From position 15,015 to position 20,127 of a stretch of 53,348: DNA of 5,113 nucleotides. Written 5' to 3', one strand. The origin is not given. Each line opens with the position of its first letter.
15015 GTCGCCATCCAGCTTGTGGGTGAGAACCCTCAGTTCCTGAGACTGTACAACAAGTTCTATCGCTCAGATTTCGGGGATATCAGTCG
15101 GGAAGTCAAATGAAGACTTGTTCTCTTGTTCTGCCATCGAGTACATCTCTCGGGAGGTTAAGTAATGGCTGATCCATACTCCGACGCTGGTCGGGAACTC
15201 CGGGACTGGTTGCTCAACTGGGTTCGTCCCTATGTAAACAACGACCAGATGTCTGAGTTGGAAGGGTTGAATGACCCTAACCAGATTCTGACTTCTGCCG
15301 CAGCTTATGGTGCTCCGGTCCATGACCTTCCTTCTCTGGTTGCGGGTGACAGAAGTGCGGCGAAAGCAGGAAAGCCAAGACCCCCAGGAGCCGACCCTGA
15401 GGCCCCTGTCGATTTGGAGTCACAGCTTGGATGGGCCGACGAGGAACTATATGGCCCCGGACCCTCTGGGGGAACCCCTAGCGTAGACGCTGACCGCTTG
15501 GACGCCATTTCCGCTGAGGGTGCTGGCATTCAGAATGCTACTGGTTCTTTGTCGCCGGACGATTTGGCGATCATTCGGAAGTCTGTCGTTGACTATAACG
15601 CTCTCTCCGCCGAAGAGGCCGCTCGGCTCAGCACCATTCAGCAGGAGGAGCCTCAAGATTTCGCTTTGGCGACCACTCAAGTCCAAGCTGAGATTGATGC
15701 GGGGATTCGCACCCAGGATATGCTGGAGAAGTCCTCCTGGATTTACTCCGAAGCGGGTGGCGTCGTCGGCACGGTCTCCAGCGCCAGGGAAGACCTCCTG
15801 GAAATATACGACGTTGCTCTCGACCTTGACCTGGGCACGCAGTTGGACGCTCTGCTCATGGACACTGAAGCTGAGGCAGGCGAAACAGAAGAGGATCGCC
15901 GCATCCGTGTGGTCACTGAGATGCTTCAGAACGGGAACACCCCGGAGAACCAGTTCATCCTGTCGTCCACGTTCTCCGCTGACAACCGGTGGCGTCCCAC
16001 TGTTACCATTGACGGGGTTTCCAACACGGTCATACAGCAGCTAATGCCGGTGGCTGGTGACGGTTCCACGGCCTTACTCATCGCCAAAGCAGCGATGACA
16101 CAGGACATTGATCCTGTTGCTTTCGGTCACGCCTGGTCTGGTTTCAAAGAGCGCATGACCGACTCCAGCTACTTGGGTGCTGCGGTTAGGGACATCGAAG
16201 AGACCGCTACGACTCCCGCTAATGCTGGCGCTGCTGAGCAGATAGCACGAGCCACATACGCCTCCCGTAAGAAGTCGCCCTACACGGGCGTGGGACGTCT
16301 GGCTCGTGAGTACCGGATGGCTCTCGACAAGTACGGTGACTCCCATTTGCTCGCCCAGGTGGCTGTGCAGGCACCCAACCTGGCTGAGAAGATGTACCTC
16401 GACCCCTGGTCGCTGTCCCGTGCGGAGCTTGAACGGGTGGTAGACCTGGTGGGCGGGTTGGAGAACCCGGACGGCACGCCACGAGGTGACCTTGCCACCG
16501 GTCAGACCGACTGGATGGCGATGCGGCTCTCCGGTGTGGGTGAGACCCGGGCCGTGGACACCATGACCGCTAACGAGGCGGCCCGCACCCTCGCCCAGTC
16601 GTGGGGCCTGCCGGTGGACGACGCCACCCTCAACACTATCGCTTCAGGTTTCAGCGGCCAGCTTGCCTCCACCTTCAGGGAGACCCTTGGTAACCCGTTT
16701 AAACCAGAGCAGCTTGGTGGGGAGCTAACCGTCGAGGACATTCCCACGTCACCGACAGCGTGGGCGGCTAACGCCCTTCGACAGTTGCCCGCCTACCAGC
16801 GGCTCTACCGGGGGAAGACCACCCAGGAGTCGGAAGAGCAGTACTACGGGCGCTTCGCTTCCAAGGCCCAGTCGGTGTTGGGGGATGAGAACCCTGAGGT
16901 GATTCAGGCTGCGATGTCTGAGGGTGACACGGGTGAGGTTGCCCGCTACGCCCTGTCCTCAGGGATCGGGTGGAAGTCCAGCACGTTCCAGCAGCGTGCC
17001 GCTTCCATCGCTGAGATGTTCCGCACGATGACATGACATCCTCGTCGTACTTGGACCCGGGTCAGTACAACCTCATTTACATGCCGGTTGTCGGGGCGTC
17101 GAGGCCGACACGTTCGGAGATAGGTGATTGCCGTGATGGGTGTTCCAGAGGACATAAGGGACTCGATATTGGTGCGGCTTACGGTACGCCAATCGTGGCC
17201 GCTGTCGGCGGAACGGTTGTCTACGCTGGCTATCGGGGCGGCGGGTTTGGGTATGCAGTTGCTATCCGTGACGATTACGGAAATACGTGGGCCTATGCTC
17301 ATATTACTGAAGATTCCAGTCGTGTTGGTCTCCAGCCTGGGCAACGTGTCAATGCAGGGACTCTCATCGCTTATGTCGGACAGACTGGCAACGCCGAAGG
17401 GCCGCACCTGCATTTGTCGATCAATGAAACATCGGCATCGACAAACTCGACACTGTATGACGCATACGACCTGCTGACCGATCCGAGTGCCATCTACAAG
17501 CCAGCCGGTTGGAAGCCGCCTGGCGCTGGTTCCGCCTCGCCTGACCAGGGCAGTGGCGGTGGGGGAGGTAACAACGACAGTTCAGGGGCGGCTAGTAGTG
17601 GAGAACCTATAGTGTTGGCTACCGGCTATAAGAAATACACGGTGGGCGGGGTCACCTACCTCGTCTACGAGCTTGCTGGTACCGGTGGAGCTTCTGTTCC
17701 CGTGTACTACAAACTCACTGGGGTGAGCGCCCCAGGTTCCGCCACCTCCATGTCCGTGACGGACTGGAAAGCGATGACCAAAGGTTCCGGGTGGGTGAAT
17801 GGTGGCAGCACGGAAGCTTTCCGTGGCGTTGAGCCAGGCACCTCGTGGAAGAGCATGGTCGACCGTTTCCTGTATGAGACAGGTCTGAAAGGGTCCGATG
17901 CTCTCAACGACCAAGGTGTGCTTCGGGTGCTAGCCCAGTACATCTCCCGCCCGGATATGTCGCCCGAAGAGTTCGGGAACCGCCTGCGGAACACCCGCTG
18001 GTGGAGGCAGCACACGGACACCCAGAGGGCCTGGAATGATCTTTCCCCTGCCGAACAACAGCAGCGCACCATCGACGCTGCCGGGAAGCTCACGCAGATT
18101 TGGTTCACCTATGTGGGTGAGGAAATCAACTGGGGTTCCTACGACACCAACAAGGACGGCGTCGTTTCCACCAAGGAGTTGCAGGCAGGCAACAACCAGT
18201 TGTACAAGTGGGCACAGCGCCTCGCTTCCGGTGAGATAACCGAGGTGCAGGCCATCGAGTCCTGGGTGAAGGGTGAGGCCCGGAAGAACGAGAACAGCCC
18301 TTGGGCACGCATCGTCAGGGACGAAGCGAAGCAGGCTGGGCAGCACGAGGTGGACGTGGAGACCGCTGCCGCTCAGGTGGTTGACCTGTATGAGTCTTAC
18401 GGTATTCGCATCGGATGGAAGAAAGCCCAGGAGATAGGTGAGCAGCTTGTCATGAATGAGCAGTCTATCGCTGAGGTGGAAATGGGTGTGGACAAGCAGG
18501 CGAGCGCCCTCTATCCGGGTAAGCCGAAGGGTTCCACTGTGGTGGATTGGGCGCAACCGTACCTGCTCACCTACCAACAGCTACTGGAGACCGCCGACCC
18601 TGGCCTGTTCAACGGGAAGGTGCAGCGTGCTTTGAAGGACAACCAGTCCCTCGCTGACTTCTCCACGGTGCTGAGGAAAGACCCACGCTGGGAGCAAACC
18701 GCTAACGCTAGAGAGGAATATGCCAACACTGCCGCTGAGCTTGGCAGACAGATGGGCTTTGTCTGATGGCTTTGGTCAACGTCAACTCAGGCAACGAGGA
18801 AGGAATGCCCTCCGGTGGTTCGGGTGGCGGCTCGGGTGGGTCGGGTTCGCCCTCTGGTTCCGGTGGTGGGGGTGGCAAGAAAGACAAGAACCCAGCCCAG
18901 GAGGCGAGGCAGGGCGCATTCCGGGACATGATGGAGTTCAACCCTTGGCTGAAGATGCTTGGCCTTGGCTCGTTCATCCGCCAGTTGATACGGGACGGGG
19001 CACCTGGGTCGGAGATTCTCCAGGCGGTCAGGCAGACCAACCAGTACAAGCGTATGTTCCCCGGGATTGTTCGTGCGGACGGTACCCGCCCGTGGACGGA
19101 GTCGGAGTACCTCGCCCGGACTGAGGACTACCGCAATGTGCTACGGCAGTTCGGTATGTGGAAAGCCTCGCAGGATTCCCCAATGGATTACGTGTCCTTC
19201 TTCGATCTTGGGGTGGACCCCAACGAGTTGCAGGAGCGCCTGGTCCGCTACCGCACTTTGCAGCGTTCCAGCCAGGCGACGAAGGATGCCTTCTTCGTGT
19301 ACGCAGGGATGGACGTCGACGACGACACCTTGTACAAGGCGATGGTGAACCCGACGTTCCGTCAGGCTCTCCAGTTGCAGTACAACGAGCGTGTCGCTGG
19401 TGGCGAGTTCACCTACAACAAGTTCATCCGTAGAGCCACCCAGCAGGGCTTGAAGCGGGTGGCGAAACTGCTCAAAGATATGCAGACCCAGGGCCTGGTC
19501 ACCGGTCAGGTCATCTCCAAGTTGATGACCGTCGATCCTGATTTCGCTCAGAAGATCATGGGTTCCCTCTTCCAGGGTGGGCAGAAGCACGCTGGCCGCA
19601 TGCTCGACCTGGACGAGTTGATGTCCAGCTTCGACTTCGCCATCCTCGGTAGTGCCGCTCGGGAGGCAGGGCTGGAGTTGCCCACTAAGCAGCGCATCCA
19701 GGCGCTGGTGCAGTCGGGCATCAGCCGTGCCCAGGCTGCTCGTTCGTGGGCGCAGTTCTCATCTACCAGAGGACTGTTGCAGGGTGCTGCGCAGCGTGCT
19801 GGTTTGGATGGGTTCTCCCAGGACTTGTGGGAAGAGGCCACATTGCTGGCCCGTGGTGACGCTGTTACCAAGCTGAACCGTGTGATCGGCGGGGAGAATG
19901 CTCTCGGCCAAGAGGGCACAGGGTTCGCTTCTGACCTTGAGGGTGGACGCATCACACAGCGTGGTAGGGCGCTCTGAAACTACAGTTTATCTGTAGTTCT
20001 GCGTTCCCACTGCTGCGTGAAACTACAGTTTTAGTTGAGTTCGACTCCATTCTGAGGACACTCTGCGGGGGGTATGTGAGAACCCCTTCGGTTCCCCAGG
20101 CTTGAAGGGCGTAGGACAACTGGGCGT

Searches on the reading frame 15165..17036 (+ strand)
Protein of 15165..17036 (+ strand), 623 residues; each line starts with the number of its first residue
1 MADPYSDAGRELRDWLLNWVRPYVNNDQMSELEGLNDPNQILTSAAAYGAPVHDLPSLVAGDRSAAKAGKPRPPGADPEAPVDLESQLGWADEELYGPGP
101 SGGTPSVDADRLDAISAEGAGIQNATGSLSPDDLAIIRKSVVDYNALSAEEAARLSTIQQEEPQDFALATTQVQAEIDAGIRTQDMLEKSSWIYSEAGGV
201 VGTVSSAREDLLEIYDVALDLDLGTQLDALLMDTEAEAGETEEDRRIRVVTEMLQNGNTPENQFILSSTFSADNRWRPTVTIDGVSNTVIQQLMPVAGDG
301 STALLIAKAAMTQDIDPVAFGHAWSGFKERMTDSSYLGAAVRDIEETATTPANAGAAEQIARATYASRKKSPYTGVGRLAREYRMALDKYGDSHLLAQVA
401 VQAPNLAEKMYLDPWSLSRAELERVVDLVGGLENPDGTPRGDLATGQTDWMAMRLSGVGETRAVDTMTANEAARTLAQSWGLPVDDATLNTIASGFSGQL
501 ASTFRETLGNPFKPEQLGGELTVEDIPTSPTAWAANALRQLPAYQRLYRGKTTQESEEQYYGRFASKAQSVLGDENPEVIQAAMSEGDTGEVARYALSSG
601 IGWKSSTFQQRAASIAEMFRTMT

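Call 10: search_protein_families(library=pfam, proteins=[window:15165-17036:+], max_evalue=0.01)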
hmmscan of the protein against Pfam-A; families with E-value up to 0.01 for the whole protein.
window:15165-17036:+ (623 aa): 0 families

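Call 11: search_dna_similar(query=window:15165-17036:+, collection=phages, mode=protein, max_rows=15)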
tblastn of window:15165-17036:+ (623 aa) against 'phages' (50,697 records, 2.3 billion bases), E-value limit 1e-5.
No match.

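Call 17: search_protein_families(library=phrogs, proteins=[window:15165-17036:+], max_evalue=0.001)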
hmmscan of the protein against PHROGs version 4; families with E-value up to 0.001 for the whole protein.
window:15165-17036:+ (623 aa): 0 families

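Call 65: search_protein_families(library=ncbifam, proteins=[window:15165-17036:+], max_evalue=0.01)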
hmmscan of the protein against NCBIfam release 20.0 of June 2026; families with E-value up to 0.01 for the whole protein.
window:15165-17036:+ (623 aa): 0 families

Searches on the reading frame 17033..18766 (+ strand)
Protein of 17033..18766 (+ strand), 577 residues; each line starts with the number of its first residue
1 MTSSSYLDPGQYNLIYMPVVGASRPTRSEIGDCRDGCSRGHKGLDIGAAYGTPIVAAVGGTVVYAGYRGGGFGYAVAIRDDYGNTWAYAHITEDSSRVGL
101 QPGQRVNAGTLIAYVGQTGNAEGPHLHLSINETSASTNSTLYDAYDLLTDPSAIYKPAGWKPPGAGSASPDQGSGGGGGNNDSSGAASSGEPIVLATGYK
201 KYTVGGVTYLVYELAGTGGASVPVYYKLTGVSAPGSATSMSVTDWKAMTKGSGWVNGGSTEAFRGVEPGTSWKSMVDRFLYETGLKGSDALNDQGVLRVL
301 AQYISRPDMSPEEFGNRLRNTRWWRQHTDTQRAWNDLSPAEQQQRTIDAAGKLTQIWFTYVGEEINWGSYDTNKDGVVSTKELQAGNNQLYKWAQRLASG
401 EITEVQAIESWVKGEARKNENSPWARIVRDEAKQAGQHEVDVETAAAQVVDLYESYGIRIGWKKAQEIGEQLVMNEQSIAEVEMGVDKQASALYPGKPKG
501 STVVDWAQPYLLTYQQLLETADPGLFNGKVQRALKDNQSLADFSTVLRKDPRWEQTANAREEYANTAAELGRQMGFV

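Call 17: search_protein_families(library=phrogs, proteins=[window:17033-18766:+], max_evalue=0.001)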
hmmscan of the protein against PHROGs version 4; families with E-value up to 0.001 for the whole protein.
window:17033-18766:+ (577 aa): 20 families
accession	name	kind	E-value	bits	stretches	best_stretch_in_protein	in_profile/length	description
phrog_880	-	lysis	1.5e-20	75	1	34-134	24-123/435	endolysin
phrog_7767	-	other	1.9e-20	74.4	1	38-144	18-120/194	metallo-endopeptidase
phrog_6700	-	lysis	1.4e-19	69.6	1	36-139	2621-2720/2898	endolysin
phrog_21656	-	other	7.6e-18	64.9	1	27-133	623-732/1022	peptidase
phrog_10030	-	tail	2.4e-16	59.3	1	25-139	1898-2014/2105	tail length tape measure protein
phrog_28672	-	other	2e-15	57.3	1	38-130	285-373/397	metallo-endopeptidase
phrog_14988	-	other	6.2e-13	50.1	1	37-147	29-143/272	peptidase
phrog_6654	-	unknown function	9.6e-13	49.2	1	309-577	176-426/428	-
phrog_37190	-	other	5.2e-12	46.7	1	36-134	136-229/244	peptidase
phrog_28089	-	lysis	2e-11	43.5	1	16-135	568-685/1141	endolysin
phrog_4070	-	tail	4.1e-11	42.8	1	39-167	623-744/989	tail length tape measure protein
phrog_23188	-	tail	5.6e-10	37.3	1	39-131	3160-3250/5002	tail length tape measure protein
phrog_28394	-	unknown function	7e-10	39.6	1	41-131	203-288/303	-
phrog_16615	-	other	2.4e-09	37.5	1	40-138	418-512/529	peptidase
phrog_167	-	tail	2.8e-09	36.3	1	39-182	1215-1299/1555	tail length tape measure protein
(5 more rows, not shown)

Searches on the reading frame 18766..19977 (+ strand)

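Call 17: search_protein_families(library=phrogs, proteins=[window:18766-19977:+], max_evalue=0.001)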
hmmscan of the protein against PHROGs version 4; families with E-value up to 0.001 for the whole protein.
window:18766-19977:+ (403 aa): 1 family
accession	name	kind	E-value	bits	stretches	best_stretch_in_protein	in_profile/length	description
phrog_8424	-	unknown function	6.1e-16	60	1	53-176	124-253/392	-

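Call 63: search_protein_families(library=pfam, proteins=[window:18766-19977:+], max_evalue=0.01)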
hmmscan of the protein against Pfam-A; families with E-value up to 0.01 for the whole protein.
window:18766-19977:+ (403 aa): 0 families
